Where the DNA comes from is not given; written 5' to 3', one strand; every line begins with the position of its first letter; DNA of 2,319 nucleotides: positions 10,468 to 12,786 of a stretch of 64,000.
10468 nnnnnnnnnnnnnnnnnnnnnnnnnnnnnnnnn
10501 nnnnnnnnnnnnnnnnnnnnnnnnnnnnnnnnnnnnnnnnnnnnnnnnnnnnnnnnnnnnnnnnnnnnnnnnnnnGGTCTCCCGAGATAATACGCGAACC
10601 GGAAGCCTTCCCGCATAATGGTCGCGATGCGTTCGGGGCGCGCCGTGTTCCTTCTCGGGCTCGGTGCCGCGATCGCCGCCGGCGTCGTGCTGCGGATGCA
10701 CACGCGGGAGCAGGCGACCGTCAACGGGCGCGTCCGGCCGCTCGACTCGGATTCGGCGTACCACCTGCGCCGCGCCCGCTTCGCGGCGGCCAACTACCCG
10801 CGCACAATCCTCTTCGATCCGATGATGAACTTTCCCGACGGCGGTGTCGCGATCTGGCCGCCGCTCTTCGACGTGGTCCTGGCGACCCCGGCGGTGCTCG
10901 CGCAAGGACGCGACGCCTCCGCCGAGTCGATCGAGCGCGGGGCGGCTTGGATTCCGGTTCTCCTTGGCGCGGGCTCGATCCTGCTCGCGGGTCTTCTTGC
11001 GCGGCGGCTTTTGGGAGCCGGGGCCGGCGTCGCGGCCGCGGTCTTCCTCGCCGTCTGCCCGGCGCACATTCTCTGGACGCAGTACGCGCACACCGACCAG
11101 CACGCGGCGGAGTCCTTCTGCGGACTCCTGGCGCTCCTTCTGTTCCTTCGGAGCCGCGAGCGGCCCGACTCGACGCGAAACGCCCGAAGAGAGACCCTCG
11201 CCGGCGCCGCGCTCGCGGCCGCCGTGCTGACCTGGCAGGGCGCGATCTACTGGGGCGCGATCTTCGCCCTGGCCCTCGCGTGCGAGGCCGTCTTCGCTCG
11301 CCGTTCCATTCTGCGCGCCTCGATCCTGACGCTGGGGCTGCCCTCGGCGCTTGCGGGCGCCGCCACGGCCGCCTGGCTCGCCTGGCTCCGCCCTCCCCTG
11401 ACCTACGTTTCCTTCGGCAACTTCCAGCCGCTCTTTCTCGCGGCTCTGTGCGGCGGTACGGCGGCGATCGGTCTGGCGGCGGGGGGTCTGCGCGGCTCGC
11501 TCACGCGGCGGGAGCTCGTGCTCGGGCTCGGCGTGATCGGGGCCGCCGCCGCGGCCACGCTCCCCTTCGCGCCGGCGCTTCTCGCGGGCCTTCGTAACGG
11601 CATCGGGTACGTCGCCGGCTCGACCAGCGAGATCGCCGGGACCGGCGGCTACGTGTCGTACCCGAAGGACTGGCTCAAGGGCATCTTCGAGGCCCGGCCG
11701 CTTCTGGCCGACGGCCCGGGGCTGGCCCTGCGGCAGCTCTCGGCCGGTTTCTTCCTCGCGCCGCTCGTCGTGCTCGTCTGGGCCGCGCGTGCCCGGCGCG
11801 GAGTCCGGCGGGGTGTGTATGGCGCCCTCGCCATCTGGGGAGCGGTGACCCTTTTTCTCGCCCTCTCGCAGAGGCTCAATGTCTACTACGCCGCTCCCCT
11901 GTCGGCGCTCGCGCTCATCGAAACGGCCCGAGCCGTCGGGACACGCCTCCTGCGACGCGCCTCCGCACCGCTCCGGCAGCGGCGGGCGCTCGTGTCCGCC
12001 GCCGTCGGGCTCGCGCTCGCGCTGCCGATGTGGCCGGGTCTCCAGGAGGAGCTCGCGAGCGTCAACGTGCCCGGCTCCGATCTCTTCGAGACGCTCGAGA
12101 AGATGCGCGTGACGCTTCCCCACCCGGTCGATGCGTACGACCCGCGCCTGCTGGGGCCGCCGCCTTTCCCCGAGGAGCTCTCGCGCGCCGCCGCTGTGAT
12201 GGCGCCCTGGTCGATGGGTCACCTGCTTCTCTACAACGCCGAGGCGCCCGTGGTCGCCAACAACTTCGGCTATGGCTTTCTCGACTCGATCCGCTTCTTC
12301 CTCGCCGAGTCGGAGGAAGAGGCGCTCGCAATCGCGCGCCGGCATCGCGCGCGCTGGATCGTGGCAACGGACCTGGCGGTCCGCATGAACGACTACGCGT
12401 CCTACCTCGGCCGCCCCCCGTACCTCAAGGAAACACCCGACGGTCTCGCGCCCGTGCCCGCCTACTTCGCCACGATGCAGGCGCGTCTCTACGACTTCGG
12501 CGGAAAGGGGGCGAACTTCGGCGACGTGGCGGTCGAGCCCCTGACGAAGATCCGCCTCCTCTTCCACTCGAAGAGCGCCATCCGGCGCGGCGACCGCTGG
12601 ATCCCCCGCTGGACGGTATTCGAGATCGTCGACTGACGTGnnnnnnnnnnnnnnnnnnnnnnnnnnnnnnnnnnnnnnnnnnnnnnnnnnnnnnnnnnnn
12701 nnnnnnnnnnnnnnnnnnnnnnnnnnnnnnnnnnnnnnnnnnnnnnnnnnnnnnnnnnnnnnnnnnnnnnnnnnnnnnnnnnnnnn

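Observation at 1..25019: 25-kb super-cluster: nine GT-C-type membrane glycosyltransferases of four or five families, three candidate lipid-carrier sugar-donor routes and a Wzm/Wzt exporter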

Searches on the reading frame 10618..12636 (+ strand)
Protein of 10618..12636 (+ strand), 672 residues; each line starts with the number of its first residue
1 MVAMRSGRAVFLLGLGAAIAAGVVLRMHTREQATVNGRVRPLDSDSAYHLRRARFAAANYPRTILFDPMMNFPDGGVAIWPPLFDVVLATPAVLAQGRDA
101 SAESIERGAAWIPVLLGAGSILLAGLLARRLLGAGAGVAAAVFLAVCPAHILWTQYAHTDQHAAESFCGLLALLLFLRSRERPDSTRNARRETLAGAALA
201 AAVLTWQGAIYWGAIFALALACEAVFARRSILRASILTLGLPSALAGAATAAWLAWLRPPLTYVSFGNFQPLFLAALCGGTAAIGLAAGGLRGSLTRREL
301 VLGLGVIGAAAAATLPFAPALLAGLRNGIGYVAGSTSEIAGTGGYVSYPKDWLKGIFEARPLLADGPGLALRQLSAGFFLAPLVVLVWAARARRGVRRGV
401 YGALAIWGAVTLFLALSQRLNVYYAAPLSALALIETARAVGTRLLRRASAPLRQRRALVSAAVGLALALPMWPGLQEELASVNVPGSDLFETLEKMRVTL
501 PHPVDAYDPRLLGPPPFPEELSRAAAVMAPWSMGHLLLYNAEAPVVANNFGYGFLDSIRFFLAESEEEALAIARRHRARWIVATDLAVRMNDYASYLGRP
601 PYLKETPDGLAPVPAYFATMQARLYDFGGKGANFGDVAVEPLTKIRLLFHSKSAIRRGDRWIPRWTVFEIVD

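Call 5: search_protein_families(library=pfam, proteins=[window:10618-12636:+], max_evalue=0.1)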
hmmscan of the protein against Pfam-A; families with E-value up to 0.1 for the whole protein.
window:10618-12636:+ (672 aa): 4 families
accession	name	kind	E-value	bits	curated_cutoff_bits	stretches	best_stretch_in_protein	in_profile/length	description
PF02516.20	STT3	-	9e-12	45.6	24.5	1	42-230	30-217/405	Oligosaccharyl transferase STT3, N-terminal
PF22627.1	AglB_core-like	-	5.5e-06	27.1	27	1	525-584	45-107/111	AglB core domain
PF13231.12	PMT_2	-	0.00017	22.3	26.1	1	106-256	21-160/160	Dolichyl-phosphate-mannose-protein mannosyltransferase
PF13524.12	Glyco_trans_1_2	-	0.0076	16.6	25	1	471-592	23-141/144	Glycosyl transferase-like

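Call 7: search_protein_families(library=ncbifam, proteins=[window:10618-12636:+], max_evalue=0.1)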
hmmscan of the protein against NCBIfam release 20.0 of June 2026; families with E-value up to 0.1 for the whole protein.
window:10618-12636:+ (672 aa): 2 families
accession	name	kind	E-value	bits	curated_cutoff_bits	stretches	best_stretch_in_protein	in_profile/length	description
TIGR04154.1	archaeo_STT3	subfamily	7.8e-64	216.4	450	1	14-630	3-653/831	oligosaccharyl transferase, archaeosortase A system-associated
TIGR03663.1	TIGR03663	subfamily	0.00031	19.9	126.25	1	112-238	76-201/435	flippase activity-associated protein Agl23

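Call 9: find_related_loci(query=window:10618-12633:+, collection=genome_contigs, flank=10000)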
Query window:10618-12633:+ (672 aa) in genome_contigs; peptide patterns used: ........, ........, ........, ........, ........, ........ (x = any residue, [..] = any of these).
141 stretches matched a pattern; 47 encode a relative of the query (tblastn E <= 1e-3); 47 distinct loci.
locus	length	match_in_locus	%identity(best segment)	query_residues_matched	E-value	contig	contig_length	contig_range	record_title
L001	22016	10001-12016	93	1-672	0e+0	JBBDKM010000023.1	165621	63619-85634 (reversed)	MAG: Thermoanaerobaculia bacterium isolate LejiaA_69_48 Lejia_A_149_length_165621_cov_28, whole genome shotgun sequence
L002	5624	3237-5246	73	1-670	0e+0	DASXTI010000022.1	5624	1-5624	MAG TPA_asm: Thermoanaerobaculia bacterium isolate SMAG_U4688 k141_578154, whole genome shotgun sequence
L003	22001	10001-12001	70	8-672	0e+0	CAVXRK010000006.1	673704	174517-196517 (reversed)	MAG: uncultured Acidobacteriota bacterium isolate MFD00822.bin.1.237 genome assembly, contig: contig_34825, whole genome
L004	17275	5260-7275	65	1-672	0e+0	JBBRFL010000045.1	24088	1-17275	MAG: Thermoanaerobaculia bacterium isolate Co_metawrap_2567 Cmw_2567_k141_9516674_length_24088_cov_23.2309, whole genome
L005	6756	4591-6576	71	1-672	0e+0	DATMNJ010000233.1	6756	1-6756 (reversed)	MAG TPA_asm: Thermoanaerobaculia bacterium isolate SMAG_U12847 k141_1889935, whole genome shotgun sequence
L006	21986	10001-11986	71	1-672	0e+0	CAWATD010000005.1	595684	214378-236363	MAG: uncultured Acidobacteriota bacterium isolate MFD02134.bin.2.124 genome assembly, contig: contig_448, whole genome s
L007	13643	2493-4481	71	1-672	0e+0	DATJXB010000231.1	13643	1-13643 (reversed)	MAG TPA_asm: Thermoanaerobaculia bacterium isolate SMAG_U15115 k141_2938160, whole genome shotgun sequence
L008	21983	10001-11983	66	3-672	0e+0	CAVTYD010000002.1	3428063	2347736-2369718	MAG: uncultured Acidobacteriota bacterium isolate MFD06714.bin.2.31 genome assembly, contig: contig_15739, whole genome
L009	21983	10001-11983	71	1-670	0e+0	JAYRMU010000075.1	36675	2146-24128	MAG: Thermoanaerobaculia bacterium isolate XM2_XAASGE4bin.10 k141_1339106, whole genome shotgun sequence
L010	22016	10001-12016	70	1-672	0e+0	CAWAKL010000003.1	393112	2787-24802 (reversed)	MAG: uncultured Acidobacteriota bacterium isolate MFD02360.bin.3.432 genome assembly, contig: contig_17005, whole genome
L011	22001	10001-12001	68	6-672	0e+0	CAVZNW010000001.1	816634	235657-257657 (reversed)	MAG: uncultured Acidobacteriota bacterium isolate MFD06435.bin.3.333 genome assembly, contig: contig_2, whole genome sho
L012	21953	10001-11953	68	8-672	0e+0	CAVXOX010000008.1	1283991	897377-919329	MAG: uncultured Acidobacteriota bacterium isolate MFD00822.bin.1.216 genome assembly, contig: contig_56588, whole genome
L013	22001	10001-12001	69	8-672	0e+0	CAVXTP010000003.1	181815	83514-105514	MAG: uncultured Acidobacteriota bacterium isolate MFD05942.bin.1.319 genome assembly, contig: contig_116463, whole genom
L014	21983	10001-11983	64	3-672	0e+0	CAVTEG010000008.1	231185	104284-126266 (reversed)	MAG: uncultured Acidobacteriota bacterium isolate MFD00822.bin.2.9 genome assembly, contig: contig_32472, whole genome s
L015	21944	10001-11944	70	25-672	0e+0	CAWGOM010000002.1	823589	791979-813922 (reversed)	MAG: uncultured Acidobacteriota bacterium isolate MFD09730.bin.2.99 genome assembly, contig: contig_11778, whole genome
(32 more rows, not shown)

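Call 15: search_solved_structures(query=window:10618-12633:+, max_evalue=1, show_alignments=2)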
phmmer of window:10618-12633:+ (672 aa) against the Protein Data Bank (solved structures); distinct sequences matched with E-value up to 1: 7.
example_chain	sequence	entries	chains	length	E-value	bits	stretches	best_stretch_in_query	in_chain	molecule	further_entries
5gmy_A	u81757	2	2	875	6.7e-12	48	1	23-587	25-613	Transmembrane oligosaccharyl transferase, putative | Dolichyl-phosphooligosaccharide-protein glycotransferase 3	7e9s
3waj_A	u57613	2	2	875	7.6e-12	47.8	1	23-592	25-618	Transmembrane oligosaccharyl transferase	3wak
3vgp_A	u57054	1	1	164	3.2e-10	42.5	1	525-591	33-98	Transmembrane oligosaccharyl transferase, putative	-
3vu0_A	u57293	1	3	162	6.3e-09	38.2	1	526-588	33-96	Putative uncharacterized protein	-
6ftj_5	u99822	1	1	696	0.21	13.3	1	105-181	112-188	Dolichyl-diphosphooligosaccharide--protein glycosyltransferase subunit STT3A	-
6ftg_5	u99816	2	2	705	0.21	13.3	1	105-181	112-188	Dolichyl-diphosphooligosaccharide--protein glycosyltransferase subunit STT3A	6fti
6s7o_A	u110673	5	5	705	0.25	13.1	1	105-180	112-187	Dolichyl-diphosphooligosaccharide--protein glycosyltransferase subunit STT3A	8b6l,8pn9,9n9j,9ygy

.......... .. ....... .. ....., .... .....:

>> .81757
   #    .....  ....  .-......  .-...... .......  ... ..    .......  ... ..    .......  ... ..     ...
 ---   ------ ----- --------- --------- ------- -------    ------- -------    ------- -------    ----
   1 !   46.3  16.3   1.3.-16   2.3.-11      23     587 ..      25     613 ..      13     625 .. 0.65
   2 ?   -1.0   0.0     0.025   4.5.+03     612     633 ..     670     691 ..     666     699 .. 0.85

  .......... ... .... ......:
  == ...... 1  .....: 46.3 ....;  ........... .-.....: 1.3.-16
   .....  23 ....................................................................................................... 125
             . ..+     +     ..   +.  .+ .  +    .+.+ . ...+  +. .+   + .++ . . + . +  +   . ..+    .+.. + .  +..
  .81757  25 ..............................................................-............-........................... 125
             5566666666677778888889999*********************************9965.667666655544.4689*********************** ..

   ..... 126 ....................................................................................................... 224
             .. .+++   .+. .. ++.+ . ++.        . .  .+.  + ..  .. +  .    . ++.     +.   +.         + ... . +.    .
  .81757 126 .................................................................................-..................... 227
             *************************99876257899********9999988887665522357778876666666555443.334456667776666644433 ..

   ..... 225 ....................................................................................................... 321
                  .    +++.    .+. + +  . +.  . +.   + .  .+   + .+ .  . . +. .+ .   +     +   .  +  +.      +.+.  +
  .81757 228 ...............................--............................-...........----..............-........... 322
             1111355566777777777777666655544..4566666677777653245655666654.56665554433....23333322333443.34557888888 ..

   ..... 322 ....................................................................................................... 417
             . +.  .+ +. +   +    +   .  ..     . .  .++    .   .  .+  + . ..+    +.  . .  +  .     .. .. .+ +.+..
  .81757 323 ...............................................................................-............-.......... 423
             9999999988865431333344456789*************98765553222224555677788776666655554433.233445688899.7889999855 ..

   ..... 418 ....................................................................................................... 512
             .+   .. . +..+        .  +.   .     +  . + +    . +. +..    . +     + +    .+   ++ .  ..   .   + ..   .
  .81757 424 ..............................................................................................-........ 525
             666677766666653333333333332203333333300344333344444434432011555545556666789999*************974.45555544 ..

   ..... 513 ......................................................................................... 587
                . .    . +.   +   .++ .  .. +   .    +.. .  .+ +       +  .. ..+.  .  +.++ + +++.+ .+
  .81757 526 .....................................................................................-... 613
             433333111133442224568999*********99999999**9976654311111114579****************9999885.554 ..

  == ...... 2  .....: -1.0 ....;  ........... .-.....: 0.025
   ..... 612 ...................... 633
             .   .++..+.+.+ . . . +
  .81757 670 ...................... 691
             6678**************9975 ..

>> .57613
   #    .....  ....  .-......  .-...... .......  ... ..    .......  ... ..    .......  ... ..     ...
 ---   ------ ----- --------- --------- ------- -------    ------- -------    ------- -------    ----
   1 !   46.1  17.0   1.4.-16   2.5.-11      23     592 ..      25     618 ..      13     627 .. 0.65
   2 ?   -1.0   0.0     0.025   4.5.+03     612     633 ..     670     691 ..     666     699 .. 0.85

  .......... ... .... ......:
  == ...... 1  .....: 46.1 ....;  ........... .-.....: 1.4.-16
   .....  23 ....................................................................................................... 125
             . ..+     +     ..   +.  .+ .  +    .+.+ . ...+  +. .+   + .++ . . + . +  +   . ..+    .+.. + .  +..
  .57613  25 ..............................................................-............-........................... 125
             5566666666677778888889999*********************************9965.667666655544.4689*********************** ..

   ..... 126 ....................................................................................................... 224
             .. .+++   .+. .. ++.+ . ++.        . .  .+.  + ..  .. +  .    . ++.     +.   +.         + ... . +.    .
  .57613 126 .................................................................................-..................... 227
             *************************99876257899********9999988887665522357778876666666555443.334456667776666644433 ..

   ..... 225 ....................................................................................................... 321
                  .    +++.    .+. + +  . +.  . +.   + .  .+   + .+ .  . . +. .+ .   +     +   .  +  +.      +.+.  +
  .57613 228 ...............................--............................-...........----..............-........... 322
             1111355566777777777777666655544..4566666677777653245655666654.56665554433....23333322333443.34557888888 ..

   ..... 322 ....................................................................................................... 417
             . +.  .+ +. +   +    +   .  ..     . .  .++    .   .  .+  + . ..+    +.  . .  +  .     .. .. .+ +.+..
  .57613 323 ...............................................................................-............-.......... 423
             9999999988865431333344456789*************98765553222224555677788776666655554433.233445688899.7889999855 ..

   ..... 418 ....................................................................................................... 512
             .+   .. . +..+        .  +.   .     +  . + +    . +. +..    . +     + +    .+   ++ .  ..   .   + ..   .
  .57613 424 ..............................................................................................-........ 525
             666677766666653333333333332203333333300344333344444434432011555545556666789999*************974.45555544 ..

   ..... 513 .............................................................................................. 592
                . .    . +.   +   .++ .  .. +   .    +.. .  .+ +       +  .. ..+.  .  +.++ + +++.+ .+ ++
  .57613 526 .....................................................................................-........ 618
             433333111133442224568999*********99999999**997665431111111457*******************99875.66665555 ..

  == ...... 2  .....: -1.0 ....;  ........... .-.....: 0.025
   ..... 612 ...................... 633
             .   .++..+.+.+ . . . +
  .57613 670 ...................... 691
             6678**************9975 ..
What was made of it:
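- Checked: G8: STT3, 45.6 bits against a cut-off of 24.5, plus a full-length alignment to A. fulgidus AglB (calls 5, 15).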
